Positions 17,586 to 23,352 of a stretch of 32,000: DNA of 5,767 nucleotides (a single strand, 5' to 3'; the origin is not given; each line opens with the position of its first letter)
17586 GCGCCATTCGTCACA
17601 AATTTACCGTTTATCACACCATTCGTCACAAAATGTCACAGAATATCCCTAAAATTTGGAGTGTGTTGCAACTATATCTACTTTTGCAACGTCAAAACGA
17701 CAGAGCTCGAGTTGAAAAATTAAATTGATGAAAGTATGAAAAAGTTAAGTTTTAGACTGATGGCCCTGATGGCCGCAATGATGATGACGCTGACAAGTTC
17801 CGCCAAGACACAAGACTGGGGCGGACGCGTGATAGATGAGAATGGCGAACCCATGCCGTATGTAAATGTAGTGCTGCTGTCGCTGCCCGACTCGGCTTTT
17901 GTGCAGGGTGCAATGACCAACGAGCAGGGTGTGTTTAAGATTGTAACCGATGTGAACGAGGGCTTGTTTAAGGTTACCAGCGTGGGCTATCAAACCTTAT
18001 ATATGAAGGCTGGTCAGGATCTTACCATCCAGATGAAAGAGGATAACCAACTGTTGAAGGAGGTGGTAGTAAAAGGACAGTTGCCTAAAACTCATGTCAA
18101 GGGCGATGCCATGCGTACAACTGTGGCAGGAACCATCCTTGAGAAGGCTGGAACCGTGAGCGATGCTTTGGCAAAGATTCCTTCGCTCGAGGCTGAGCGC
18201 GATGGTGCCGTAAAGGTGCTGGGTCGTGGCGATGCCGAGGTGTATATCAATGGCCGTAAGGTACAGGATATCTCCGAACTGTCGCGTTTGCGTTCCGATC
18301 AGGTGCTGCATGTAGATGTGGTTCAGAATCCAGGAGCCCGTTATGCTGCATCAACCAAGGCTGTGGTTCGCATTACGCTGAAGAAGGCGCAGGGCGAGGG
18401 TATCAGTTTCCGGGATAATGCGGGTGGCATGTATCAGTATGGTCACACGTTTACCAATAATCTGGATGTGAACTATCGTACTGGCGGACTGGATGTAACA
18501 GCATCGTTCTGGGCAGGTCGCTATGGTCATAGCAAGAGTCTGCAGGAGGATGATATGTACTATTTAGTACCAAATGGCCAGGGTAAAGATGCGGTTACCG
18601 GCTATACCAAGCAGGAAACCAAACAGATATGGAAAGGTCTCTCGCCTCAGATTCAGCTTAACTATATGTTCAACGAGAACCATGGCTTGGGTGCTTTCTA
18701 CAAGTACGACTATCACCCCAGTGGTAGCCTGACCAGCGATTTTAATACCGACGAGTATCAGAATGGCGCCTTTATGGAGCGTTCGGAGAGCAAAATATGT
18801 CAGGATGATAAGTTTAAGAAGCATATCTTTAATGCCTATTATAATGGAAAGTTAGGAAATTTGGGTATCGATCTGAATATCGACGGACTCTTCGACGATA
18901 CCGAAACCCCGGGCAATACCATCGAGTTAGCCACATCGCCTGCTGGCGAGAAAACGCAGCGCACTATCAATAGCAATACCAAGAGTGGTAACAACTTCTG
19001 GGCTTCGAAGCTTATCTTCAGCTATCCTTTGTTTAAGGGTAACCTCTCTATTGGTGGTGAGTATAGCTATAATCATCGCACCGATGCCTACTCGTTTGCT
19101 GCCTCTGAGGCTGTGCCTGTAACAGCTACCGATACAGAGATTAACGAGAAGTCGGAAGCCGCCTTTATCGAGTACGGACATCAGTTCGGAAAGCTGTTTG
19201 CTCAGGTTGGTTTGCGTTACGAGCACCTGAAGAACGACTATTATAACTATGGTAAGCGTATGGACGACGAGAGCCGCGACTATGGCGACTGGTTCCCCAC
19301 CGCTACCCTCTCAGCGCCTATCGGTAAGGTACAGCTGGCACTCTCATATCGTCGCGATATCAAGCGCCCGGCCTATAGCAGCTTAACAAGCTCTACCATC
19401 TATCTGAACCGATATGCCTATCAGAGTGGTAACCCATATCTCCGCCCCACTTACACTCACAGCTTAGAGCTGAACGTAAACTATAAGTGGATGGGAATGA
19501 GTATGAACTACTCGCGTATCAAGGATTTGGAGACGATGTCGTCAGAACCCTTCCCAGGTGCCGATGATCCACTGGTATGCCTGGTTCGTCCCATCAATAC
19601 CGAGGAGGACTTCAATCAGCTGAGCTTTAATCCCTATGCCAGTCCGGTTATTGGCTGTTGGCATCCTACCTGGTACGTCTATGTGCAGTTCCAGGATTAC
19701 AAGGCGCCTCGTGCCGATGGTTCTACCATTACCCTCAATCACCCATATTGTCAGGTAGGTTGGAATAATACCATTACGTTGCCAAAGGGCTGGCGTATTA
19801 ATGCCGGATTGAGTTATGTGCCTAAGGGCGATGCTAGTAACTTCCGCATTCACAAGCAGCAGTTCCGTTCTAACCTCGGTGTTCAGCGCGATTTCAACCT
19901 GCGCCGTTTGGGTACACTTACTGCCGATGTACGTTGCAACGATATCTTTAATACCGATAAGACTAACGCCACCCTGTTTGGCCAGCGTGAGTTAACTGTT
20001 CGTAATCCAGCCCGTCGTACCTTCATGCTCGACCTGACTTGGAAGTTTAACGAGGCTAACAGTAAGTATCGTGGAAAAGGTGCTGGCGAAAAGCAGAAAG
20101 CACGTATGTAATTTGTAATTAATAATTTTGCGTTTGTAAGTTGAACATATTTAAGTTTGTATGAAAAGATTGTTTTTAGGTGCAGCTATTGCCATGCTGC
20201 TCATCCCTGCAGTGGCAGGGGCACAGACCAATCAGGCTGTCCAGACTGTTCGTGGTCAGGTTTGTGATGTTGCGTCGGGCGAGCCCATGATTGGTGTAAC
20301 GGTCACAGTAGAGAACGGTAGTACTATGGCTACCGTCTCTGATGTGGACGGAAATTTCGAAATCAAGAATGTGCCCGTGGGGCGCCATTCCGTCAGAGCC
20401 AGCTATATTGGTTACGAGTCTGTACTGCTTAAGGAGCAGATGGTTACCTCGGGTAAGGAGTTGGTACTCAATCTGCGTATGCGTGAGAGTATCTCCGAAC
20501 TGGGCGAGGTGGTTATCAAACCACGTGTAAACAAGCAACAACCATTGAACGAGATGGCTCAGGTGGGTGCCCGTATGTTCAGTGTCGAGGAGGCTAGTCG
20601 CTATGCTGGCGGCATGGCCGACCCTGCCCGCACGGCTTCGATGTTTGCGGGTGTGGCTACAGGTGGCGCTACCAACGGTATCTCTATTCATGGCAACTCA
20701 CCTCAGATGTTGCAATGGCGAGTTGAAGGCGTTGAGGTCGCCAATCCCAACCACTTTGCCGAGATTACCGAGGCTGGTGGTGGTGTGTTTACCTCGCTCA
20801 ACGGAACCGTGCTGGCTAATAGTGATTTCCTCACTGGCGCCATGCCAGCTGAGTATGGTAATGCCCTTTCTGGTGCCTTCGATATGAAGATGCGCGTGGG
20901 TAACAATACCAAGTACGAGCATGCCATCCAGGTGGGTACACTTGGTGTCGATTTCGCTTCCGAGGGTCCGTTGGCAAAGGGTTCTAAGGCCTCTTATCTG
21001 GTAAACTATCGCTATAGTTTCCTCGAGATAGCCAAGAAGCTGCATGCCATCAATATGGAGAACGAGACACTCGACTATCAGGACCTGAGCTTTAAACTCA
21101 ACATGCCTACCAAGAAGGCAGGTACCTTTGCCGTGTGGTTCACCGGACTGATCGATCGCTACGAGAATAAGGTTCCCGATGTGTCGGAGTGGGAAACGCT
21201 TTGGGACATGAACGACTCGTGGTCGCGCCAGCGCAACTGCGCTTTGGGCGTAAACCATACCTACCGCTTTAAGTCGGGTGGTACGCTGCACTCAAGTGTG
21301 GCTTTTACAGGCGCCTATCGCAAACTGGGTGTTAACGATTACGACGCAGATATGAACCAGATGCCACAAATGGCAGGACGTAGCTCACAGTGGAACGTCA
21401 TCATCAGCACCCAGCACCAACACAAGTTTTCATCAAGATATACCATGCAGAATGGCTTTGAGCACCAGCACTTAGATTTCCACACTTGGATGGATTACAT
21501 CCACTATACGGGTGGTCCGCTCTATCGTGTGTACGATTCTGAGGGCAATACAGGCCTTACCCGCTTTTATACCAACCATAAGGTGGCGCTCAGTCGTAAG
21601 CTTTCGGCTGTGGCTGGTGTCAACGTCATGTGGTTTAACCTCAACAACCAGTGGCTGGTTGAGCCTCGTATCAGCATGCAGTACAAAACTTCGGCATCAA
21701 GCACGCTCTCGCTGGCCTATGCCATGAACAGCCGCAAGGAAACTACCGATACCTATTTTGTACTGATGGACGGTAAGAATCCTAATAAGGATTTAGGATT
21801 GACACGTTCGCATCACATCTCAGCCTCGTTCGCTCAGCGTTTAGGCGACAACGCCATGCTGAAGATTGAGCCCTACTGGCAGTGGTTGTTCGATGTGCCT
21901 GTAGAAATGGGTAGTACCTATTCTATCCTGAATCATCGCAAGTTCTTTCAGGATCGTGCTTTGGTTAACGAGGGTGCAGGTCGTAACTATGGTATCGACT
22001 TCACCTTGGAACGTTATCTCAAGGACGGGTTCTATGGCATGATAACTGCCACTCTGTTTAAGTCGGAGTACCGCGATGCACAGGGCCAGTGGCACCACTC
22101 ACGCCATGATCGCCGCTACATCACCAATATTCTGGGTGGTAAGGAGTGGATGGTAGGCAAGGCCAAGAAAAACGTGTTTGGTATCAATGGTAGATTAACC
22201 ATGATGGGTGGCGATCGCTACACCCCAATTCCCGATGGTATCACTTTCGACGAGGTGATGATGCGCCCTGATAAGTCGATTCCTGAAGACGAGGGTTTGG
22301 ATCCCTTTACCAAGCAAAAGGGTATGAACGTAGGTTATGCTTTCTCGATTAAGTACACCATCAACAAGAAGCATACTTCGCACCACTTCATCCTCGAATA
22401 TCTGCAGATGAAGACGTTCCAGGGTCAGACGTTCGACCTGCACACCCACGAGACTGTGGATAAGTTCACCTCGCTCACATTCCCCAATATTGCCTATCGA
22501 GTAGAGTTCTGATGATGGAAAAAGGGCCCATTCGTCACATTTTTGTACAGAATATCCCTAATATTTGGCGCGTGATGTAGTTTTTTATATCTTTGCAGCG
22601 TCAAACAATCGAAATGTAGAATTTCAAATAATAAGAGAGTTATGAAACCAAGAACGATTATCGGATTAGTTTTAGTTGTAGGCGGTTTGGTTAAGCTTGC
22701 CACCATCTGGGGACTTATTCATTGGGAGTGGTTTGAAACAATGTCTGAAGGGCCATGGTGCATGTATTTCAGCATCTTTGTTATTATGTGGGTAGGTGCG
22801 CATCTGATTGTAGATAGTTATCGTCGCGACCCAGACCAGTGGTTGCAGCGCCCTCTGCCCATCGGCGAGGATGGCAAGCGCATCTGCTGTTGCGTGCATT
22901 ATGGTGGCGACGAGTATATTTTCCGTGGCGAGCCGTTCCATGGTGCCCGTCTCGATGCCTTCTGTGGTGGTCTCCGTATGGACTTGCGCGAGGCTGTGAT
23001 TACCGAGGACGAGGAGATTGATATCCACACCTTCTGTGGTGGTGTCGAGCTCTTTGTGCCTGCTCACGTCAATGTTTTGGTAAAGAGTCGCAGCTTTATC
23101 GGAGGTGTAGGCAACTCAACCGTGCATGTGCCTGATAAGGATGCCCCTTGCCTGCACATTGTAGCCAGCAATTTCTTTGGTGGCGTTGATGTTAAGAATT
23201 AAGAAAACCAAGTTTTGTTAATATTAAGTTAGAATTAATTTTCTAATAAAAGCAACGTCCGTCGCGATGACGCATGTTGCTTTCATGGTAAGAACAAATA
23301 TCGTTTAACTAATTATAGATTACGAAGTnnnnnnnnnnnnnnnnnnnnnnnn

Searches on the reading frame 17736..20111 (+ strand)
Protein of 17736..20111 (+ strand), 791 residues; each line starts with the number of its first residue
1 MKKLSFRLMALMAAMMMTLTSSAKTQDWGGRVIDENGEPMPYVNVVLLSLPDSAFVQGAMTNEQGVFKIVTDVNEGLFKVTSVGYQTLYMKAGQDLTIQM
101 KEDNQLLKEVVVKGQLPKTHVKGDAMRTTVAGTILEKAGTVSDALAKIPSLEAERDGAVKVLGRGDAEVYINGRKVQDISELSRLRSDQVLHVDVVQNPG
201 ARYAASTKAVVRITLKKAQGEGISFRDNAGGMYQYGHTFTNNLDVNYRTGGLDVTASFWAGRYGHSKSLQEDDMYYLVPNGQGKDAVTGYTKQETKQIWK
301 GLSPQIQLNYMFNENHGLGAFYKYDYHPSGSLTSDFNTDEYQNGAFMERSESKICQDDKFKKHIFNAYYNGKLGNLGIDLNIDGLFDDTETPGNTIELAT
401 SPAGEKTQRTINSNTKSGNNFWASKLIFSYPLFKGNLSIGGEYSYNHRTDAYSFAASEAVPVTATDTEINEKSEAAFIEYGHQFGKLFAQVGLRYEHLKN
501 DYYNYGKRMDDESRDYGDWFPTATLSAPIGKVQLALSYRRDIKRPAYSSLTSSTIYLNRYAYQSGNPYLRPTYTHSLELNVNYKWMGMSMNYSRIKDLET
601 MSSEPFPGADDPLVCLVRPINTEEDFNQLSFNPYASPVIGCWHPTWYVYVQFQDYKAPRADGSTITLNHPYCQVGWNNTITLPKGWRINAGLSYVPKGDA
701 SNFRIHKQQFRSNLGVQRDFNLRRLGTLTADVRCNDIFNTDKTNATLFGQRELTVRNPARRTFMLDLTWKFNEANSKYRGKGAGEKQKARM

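Call 5: search_protein_families(library=pfam, proteins=[window:17736-20111:+])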
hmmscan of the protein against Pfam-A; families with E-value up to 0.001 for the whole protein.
window:17736-20111:+ (791 aa): 4 families
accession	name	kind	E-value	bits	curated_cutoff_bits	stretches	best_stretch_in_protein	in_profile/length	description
PF14905.12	OMP_b-brl_3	-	8.5e-69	233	27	1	372-769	2-408/408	Outer membrane protein beta-barrel family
PF00593.30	TonB_dep_Rec_b-barrel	-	2.4e-14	54.5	27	1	342-585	39-283/436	TonB dependent receptor-like, beta-barrel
PF13715.12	CarbopepD_reg_2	-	4.2e-10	40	32.2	1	30-112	3-88/88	CarboxypepD_reg-like domain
PF13620.12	CarboxypepD_reg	-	3.8e-07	30.8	32.3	1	30-89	4-63/82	Carboxypeptidase regulatory-like domain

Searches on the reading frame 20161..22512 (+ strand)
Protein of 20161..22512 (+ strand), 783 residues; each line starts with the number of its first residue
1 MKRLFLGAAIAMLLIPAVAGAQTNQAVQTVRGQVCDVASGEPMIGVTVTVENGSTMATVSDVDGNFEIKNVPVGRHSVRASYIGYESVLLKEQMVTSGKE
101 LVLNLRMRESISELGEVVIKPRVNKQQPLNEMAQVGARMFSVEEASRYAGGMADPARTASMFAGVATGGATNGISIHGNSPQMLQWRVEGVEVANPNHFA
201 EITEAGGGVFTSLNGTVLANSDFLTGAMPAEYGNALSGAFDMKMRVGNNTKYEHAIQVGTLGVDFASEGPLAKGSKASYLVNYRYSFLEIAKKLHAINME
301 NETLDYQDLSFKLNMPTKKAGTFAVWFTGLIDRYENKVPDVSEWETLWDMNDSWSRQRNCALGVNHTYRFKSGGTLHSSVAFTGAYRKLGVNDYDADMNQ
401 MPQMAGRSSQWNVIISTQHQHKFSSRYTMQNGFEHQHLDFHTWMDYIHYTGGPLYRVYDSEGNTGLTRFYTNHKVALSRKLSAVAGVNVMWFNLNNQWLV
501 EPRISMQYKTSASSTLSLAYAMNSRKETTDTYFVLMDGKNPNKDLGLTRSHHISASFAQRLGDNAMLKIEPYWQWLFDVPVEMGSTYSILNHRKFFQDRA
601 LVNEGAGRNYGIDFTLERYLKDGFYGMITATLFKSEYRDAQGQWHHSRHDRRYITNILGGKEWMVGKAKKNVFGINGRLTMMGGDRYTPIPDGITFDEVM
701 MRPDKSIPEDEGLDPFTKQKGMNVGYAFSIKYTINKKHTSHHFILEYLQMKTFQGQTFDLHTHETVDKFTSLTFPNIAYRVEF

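Call 5: search_protein_families(library=pfam, proteins=[window:20161-22512:+])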
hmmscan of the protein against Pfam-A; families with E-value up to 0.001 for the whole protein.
window:20161-22512:+ (783 aa): 3 families
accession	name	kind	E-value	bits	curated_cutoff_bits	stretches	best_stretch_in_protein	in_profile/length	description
PF13715.12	CarbopepD_reg_2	-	5.1e-17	62.1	32.2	1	30-119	1-88/88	CarboxypepD_reg-like domain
PF13620.12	CarboxypepD_reg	-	7.9e-17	61.8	32.3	1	29-107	1-81/82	Carboxypeptidase regulatory-like domain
PF09430.16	EMC7_beta-sandw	-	0.00022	21.8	26.6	1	45-86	9-51/122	ER membrane protein complex subunit 7, beta-sandwich domain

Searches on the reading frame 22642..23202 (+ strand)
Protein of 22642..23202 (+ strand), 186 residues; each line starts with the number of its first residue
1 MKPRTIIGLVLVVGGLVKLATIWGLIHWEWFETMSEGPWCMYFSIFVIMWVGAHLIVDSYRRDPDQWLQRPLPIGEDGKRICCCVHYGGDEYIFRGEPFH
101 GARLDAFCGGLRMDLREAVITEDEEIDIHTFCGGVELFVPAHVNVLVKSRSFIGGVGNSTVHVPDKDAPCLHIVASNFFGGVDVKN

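Call 5: search_protein_families(library=pfam, proteins=[window:22642-23202:+])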
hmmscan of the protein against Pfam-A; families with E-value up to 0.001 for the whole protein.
window:22642-23202:+ (186 aa): 1 family
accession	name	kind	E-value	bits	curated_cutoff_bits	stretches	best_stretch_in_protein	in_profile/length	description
PF09922.15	LiaF-like_C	-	3.2e-08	33.9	29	1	102-156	17-72/114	Cell wall-active antibiotics response LiaF, C-terminal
